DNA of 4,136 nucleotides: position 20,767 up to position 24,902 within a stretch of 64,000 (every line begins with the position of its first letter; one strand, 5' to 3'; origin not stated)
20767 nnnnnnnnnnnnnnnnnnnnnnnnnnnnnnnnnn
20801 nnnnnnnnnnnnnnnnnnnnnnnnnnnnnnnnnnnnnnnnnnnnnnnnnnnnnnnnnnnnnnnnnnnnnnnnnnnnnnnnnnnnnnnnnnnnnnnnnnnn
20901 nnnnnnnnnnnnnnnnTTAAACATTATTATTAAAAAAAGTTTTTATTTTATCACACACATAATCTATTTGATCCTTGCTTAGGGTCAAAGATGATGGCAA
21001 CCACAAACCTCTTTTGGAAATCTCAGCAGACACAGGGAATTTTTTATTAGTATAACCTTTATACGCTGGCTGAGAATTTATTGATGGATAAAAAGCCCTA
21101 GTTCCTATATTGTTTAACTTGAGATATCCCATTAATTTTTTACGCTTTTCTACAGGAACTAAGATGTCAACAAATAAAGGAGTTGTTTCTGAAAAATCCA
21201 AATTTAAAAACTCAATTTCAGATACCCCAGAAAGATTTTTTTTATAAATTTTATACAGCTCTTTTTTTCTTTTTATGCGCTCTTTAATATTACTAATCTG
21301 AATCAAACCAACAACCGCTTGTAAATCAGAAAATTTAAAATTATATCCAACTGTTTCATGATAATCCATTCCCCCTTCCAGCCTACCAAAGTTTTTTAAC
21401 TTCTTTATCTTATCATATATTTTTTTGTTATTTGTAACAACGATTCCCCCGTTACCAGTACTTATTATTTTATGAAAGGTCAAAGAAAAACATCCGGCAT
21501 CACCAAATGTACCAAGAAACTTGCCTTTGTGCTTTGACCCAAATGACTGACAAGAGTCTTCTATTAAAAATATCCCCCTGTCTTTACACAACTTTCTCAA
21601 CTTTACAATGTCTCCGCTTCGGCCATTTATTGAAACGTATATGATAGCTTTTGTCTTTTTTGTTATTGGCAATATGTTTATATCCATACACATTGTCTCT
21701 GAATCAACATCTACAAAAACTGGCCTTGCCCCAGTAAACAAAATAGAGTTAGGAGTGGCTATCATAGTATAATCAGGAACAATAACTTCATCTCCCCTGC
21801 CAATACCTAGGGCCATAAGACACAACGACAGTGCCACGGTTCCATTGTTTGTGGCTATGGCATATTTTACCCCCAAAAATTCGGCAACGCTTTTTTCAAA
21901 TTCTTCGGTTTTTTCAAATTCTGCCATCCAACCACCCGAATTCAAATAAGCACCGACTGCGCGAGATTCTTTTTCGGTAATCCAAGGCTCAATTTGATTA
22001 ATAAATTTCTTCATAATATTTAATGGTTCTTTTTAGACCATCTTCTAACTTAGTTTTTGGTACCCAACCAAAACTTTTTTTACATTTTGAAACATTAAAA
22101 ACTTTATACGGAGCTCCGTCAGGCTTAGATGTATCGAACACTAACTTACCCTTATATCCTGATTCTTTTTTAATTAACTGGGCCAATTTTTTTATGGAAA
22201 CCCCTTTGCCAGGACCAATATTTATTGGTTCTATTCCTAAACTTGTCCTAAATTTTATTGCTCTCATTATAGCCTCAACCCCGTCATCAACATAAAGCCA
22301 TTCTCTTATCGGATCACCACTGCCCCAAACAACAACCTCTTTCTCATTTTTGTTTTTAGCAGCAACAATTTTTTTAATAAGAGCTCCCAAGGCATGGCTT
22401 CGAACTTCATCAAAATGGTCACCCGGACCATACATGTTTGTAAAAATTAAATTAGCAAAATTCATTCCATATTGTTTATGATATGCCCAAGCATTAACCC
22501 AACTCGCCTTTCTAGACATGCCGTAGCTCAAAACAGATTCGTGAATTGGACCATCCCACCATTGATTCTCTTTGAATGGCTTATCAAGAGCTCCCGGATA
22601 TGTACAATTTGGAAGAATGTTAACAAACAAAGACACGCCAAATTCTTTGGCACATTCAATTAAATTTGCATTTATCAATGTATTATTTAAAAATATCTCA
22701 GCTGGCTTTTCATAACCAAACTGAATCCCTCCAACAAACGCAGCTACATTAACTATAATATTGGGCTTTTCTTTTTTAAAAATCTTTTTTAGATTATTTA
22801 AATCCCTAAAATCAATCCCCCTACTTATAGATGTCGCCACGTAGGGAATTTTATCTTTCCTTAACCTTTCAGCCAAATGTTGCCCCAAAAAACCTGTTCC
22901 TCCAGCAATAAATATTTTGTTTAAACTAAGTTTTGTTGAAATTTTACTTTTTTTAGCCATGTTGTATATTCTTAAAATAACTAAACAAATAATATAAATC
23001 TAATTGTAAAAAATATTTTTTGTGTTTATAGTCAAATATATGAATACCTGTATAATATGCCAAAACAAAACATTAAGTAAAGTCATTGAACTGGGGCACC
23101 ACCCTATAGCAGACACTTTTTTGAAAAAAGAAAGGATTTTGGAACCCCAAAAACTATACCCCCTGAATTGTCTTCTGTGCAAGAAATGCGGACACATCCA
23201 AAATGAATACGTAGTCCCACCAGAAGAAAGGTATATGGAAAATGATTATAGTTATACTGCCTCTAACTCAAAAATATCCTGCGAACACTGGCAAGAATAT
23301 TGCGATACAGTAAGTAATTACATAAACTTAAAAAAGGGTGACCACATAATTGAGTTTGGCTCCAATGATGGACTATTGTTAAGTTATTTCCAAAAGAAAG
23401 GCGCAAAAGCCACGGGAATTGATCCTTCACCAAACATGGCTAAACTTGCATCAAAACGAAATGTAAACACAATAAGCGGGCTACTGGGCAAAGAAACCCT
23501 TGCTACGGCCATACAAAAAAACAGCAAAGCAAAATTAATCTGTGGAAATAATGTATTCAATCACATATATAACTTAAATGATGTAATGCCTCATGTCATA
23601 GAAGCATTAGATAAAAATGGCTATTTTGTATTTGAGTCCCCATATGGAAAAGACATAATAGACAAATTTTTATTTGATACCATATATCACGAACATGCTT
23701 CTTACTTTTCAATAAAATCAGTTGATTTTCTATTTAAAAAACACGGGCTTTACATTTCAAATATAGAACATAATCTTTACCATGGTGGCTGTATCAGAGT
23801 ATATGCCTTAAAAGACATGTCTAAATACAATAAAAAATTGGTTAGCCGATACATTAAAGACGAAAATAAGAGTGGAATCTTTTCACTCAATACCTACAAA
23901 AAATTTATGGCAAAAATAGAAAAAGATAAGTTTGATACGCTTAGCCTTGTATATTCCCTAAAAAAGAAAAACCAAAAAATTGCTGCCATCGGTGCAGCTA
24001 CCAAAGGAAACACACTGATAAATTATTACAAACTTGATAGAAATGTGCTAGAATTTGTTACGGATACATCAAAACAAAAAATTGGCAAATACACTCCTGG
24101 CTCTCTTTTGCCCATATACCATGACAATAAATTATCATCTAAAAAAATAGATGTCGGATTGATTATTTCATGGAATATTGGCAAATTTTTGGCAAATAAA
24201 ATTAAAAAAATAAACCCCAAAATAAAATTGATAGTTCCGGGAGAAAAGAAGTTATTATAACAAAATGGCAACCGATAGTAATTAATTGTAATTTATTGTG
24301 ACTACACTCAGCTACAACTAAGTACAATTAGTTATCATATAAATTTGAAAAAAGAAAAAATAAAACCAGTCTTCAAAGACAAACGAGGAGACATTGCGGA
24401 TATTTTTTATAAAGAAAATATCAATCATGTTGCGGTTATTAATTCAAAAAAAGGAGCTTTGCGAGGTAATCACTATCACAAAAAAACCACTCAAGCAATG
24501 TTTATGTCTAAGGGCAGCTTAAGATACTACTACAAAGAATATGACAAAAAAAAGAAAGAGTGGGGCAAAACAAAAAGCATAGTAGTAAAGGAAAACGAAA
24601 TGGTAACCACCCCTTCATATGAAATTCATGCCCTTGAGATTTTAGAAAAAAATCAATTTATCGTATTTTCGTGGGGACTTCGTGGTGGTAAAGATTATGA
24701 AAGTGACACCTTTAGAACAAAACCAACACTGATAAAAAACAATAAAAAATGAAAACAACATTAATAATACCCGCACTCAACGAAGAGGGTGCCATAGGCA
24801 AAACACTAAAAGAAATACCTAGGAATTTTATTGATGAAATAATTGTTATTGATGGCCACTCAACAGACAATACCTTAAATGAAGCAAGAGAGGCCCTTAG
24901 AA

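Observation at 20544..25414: Arn-like polyprenyl-phosphate sugar modification pathway assembled from dispersed genes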

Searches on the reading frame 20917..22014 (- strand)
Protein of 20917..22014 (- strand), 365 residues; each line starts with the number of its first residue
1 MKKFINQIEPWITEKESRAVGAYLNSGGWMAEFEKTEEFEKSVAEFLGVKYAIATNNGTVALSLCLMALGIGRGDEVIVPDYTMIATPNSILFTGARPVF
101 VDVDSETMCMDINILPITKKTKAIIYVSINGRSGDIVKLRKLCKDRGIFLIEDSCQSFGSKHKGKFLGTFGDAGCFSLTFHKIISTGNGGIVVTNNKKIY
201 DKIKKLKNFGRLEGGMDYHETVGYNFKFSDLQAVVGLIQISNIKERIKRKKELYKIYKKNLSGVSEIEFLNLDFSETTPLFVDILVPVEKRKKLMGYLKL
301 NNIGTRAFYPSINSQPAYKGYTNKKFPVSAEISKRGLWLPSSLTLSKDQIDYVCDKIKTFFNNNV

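Call 4: search_protein_families(library=pfam, proteins=[window:20917-22014:-], max_evalue=0.01)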
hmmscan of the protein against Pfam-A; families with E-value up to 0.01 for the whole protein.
window:20917-22014:- (365 aa): 5 families
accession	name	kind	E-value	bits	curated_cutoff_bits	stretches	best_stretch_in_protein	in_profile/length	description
PF01041.23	DegT_DnrJ_EryC1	-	7.4e-98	328.5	19.8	1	12-357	3-359/360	DegT/DnrJ/EryC1/StrS aminotransferase family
PF00266.25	Aminotran_5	-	3.9e-07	29.8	21.5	1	34-307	43-337/371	Aminotransferase class-V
PF00155.27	Aminotran_1_2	-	2.3e-05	24.2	19.7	1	36-144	44-170/361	Aminotransferase class I and II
PF01212.27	Beta_elim_lyase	-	2.8e-05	24.1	27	1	32-253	30-257/288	Beta-eliminating lyase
PF01053.26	Cys_Met_Meta_PP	-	0.001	18.2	27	1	36-207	54-226/381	Cys/Met metabolism PLP-dependent enzyme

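Call 11: search_protein_families(library=ncbifam, proteins=[window:20917-22014:-], max_evalue=0.01)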
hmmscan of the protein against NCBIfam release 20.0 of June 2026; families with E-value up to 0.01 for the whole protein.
window:20917-22014:- (365 aa): 18 families
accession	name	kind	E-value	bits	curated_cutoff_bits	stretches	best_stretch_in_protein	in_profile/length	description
TIGR04181.1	NHT_00031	hypoth_equivalog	4e-76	256.2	420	1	9-342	5-359/359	LegC family aminotransferase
TIGR03588.1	PseC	equivalog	5.8e-67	226.2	423.5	1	9-360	6-379/380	UDP-4-amino-4,6-dideoxy-N-acetyl-beta-L-altrosamine transaminase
TIGR04427.1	PLP_DesI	equivalog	6.7e-57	193.3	650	1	36-358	54-380/390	dTDP-4-dehydro-6-deoxyglucose aminotransferase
NF008658.2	PRK11658.1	equivalog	5.1e-54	183.3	631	1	1-360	1-376/379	UDP-4-amino-4-deoxy-L-arabinose aminotransferase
NF008687.0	PRK11706.1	equivalog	8.8e-53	179.4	375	1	9-361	6-374/375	dTDP-4-amino-4,6-dideoxygalactose transaminase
NF011936.0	PRK15407.1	equivalog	8.2e-52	176.3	423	2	20-211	53-252/440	lipopolysaccharide biosynthesis protein RfbH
TIGR02379.1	ECA_wecE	subfamily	9.2e-40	136.5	434.85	1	10-361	7-375/376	dTDP-4-amino-4,6-dideoxy-D-glucose transaminase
NF002878.0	PRK03321.1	subfamily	3.2e-06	26.1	374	1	37-142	60-167/352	histidinol-phosphate transaminase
NF004621.0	PRK05957.1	equivalog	1.1e-05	24.4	498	1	56-155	96-201/389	pyridoxal phosphate-dependent aminotransferase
NF000586.1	PRK00011.1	subfamily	3.4e-05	22.8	335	1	98-224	131-260/404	serine hydroxymethyltransferase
NF041091.1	asp_aminotase_Arch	equivalog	3.8e-05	22.7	550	1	52-154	90-200/376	aspartate aminotransferase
NF005817.0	PRK07683.1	equivalog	0.00011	21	575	1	52-155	92-202/387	aminotransferase A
NF005732.0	PRK07550.1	equivalog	0.00018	20.7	366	1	60-154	104-206/389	aminotransferase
NF005816.0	PRK07682.1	equivalog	0.0005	18.8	620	1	53-141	94-184/390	aminotransferase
NF004975.0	PRK06348.1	equivalog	0.00094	18.3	549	1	55-138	95-180/384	pyridoxal phosphate-dependent aminotransferase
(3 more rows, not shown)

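Call 37: search_solved_structures(query=window:20917-22014:-, max_evalue=1e-20)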
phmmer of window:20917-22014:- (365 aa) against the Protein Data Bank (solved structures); distinct sequences matched with E-value up to 1e-20: 55.
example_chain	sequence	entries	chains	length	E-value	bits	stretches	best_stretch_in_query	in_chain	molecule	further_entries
7b0m_AAA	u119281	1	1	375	1.9e-60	207.8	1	37-355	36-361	Sugar aminotransferase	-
7b0d_A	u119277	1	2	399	1.9e-55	191.3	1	14-358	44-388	Glutamine--scyllo-inositol transaminase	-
3frk_A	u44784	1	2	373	1.4e-54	188.5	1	28-359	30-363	QdtB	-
8vr3_A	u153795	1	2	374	1.1e-50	175.6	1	8-355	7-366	DegT/DnrJ/EryC1/StrS aminotransferase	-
8vr5_A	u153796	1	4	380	1.3e-50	175.4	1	8-355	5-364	DegT/DnrJ/EryC1/StrS aminotransferase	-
5k8b_A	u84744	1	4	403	5.3e-50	173.4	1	35-319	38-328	8-amino-3,8-dideoxy-alpha-D-manno-octulosonate transaminase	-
3bn1_A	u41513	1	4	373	5e-48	166.9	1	37-263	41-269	Perosamine synthetase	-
7n63_A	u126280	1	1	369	5.7e-48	166.7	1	20-361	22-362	Putative aminotransferase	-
3dr7_A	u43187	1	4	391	5.8e-48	166.7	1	37-263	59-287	Putative perosamine synthetase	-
3dr4_A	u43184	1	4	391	4e-47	163.9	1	37-263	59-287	Putative perosamine synthetase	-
9bgp_A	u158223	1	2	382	3.3e-45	157.6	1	10-349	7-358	aminotransferase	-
9bgr_A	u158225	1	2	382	2.1e-44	154.9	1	10-349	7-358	aminotransferase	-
3nyu_A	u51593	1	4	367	3.9e-44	154.1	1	14-357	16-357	Aminotransferase WbpE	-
3nu7_A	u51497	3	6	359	5.5e-44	153.6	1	14-355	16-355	Aminotransferase WbpE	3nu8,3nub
3nys_A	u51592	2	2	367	1.3e-43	152.3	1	14-357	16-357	Aminotransferase WbpE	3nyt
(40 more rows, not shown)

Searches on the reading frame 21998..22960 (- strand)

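Call 4: search_protein_families(library=pfam, proteins=[window:21998-22960:-], max_evalue=0.01)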
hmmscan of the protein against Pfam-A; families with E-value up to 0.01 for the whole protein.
window:21998-22960:- (320 aa): 4 families
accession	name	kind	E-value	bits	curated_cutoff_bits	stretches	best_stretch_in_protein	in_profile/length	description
PF01370.27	Epimerase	-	1.8e-44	152.4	20.9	1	16-249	1-240/240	NAD dependent epimerase/dehydratase family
PF16363.11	GDP_Man_Dehyd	-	2e-25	90.4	27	1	49-312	59-332/332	GDP-mannose 4,6 dehydratase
PF04321.23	RmlD_sub_bind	-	1.4e-10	41.2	27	1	15-131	2-115/287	RmlD substrate binding domain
PF02719.21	Polysacc_synt_2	-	2.2e-05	24.2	20.2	1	49-115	61-126/293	Polysaccharide biosynthesis protein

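Call 11: search_protein_families(library=ncbifam, proteins=[window:21998-22960:-], max_evalue=0.01)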
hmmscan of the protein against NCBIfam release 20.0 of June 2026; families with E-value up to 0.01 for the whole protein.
window:21998-22960:- (320 aa): 16 families
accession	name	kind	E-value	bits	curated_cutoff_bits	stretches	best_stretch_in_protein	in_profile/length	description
NF047922.1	GDPFucSynFcl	equivalog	1.4e-71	241.5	500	1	14-316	3-301/308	GDP-L-fucose synthase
TIGR01181.1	dTDP_gluc_dehyt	equivalog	1e-20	74.1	365.1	1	50-318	58-313/321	dTDP-glucose 4,6-dehydratase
TIGR01179.1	galE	equivalog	7.1e-19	67.8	262.3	1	50-315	55-324/332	UDP-glucose 4-epimerase GalE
TIGR04180.1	EDH_00030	hypoth_equivalog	1e-15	57.6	475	1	50-279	57-268/297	NAD-dependent 4,6-dehydratase LegB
NF007490.0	PRK10084.1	subfamily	2.1e-14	53.3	649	1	146-316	167-334/361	dTDP-glucose 4,6-dehydratase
NF008872.0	PRK11908.1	equivalog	3e-12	46.2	294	1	121-317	122-336/349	bifunctional UDP-4-keto-pentose/UDP-xylose synthase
TIGR02622.1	CDP_4_6_dhtase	equivalog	7.2e-12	45.1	278.45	1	49-319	61-333/352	CDP-glucose 4,6-dehydratase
NF007582.0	PRK10217.1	equivalog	9.2e-12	44.7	698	1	146-316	160-331/355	dTDP-glucose 4,6-dehydratase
TIGR01214.1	rmlD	equivalog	1.5e-10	40.6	224.05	1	15-132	1-115/285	dTDP-4-dehydrorhamnose reductase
TIGR02197.1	heptose_epim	equivalog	3.7e-10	39.5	274.6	1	16-317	1-314/316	ADP-glyceromanno-heptose 6-epimerase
NF005998.1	PRK08125.1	equivalog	1.6e-09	36.7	777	1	11-264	313-582/649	bifunctional UDP-4-amino-4-deoxy-L-arabinose formyltransferase/UDP-glucuronic acid oxidase ArnA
TIGR01777.1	yfcH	hypoth_equivalog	9.5e-05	22.1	207.35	0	16-38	1-23/292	TIGR01777 family oxidoreductase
NF042422.1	oxyalk_red_OleD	equivalog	0.00021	20.8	580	0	15-37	2-24/329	2-alkyl-3-oxoalkanoate reductase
NF042423.1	oxyalk_red_Shew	equivalog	0.00021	20.4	580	1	12-133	7-135/331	2-alkyl-3-oxoalkanoate reductase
NF011728.1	PRK15181.1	equivalog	0.0019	17.3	760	1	77-317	101-338/348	Vi polysaccharide biosynthesis UDP-N-acetylglucosaminuronic acid C-4 epimerase TviC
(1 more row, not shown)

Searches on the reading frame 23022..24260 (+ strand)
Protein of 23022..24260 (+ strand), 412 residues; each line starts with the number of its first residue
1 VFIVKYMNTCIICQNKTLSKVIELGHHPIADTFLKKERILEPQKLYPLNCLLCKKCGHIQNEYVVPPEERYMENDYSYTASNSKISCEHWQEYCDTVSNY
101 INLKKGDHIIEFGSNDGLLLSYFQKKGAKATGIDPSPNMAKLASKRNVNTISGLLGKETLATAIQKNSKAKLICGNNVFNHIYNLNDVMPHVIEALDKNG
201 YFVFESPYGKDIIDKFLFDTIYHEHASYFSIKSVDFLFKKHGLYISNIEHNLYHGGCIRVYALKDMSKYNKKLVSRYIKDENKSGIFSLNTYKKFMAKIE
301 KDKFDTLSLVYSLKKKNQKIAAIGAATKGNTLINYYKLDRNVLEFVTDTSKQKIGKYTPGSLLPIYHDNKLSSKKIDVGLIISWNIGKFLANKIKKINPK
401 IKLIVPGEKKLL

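Call 4: search_protein_families(library=pfam, proteins=[window:23022-24260:+], max_evalue=0.01)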
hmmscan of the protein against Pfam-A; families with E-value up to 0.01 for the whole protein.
window:23022-24260:+ (412 aa): 7 families
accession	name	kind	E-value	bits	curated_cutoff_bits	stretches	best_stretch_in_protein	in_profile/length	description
PF08484.17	Methyltransf_14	-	2.2e-36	125.5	23.5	1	254-398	3-149/160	C-methyltransferase C-terminal domain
PF08421.16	Methyltransf_13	-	1.5e-17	64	31.3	1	10-71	1-62/62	Putative zinc binding domain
PF13489.12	Methyltransf_23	-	3.9e-17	62.9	27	1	92-245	8-161/164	Methyltransferase domain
PF08242.18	Methyltransf_12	-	5.6e-08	33.8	30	1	110-202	1-98/98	Methyltransferase domain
PF08241.18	Methyltransf_11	-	8e-07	30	21.2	1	111-204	2-95/95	Methyltransferase domain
PF13847.12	Methyltransf_31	-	2e-05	24.8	27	1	104-213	2-114/145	Methyltransferase domain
PF13649.12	Methyltransf_25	-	7.8e-05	23.7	27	1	109-200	1-97/97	Methyltransferase domain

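Call 11: search_protein_families(library=ncbifam, proteins=[window:23022-24260:+], max_evalue=0.01)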
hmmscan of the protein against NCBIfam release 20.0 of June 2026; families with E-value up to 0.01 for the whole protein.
window:23022-24260:+ (412 aa): 5 families
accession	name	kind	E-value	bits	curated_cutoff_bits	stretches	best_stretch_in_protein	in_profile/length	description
NF043040.1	corrin_prot_MT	hypoth_equivalog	8.6e-05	22.1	180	1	83-148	20-84/216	corrinoid protein-associated methyltransferase CpaM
TIGR02072.1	BioC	equivalog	0.00013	21.9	184.95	1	106-311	35-235/244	malonyl-ACP O-methyltransferase BioC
TIGR01983.1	UbiG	equivalog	0.00021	20.6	102.95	1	103-204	47-151/228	bifunctional 2-polyprenyl-6-hydroxyphenol methylase/3-demethylubiquinol 3-O-methyltransferase UbiG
NF045667.1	MTase_DVU1556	equivalog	0.00043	19.8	155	1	97-203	14-118/213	DVU_1556 family methyltransferase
TIGR00537.1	hemK_rel_arch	hypoth_equivalog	0.0013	18.4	87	1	102-177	16-90/179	HemK2/MTQ2 family protein methyltransferase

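Call 67: search_solved_structures(query=window:23022-24260:+, max_evalue=0.001)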
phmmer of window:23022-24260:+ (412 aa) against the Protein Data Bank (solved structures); distinct sequences matched with E-value up to 0.001: 10.
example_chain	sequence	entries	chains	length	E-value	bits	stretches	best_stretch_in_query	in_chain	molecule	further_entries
4rv9_A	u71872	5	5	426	8.6e-65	222.3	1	6-391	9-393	D-mycarose 3-C-methyltransferase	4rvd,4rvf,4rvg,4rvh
5t64_A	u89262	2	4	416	4.1e-44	154.2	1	10-388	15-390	Sugar 3-C-methyl transferase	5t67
5t6b_A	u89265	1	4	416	1.1e-43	152.8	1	10-391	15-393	Sugar 3-C-methyl transferase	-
3ndi_A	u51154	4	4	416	5.8e-41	143.9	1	9-391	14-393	Methyltransferase | TcaB9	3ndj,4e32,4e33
4e2y_A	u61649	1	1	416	1.5e-40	142.5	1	9-391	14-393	TcaB9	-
4e31_A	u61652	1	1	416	2e-40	142.1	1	9-391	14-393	TcaB9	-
4e2x_A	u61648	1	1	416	2.1e-40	142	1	9-391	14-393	TcaB9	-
4e2w_A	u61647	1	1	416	4.9e-40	140.8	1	9-391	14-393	TcaB9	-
4e2z_A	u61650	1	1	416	5.4e-40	140.7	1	9-391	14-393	TcaB9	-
4e30_A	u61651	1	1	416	1.3e-39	139.4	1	9-391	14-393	TcaB9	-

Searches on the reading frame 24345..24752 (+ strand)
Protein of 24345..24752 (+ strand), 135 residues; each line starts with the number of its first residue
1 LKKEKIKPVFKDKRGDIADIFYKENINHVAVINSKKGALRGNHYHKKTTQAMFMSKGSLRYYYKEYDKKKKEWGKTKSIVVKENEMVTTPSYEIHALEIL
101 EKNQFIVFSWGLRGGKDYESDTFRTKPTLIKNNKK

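Call 4: search_protein_families(library=pfam, proteins=[window:24345-24752:+], max_evalue=0.01)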
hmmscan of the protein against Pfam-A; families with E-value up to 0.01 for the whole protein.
window:24345-24752:+ (135 aa): 3 families
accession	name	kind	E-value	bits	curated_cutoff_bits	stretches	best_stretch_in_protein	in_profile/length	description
PF14667.12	Polysacc_synt_C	-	6.4e-09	36.4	28.7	1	11-122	2-110/111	Polysaccharide biosynthesis C-terminal domain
PF05523.17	FdtA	-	0.00091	19.5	23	1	11-71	12-77/131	WxcM-like, C-terminal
PF00908.23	dTDP_sugar_isom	-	0.0082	16.3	27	0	9-104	14-123/168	dTDP-4-dehydrorhamnose 3,5-epimerase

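Call 11: search_protein_families(library=ncbifam, proteins=[window:24345-24752:+], max_evalue=0.01)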
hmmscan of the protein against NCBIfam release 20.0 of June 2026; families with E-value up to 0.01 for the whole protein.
window:24345-24752:+ (135 aa): 1 family
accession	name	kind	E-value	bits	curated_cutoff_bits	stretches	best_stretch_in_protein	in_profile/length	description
NF047837.1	UDPAcbARedWbcJ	equivalog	0.0027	16.7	500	1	8-68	252-312/372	UDP-2-acetamido-2,6-beta-L-arabino-hexul-4-ose reductase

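Call 68: search_solved_structures(query=window:24345-24752:+, max_evalue=1)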
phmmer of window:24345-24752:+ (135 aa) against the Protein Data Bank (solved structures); distinct sequences matched with E-value up to 1: 5.
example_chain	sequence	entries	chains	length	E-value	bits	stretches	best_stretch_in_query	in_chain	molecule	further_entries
2b9u_A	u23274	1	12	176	0.0022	21.2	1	7-108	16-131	hypothetical dTDP-4-dehydrorhamnose 3,5-epimerase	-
1wlt_A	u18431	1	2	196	0.0028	20.9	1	7-108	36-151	176aa long hypothetical dTDP-4-dehydrorhamnose 3,5-epimerase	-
2zkl_A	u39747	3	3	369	0.035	17.3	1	12-68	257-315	Capsular polysaccharide synthesis enzyme Cap5F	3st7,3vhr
4yrd_A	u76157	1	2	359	0.056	16.7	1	12-68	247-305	Capsular polysaccharide synthesis enzyme Cap5F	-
6ufi_A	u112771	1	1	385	0.083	16.1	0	23-104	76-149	Cupin domain-containing protein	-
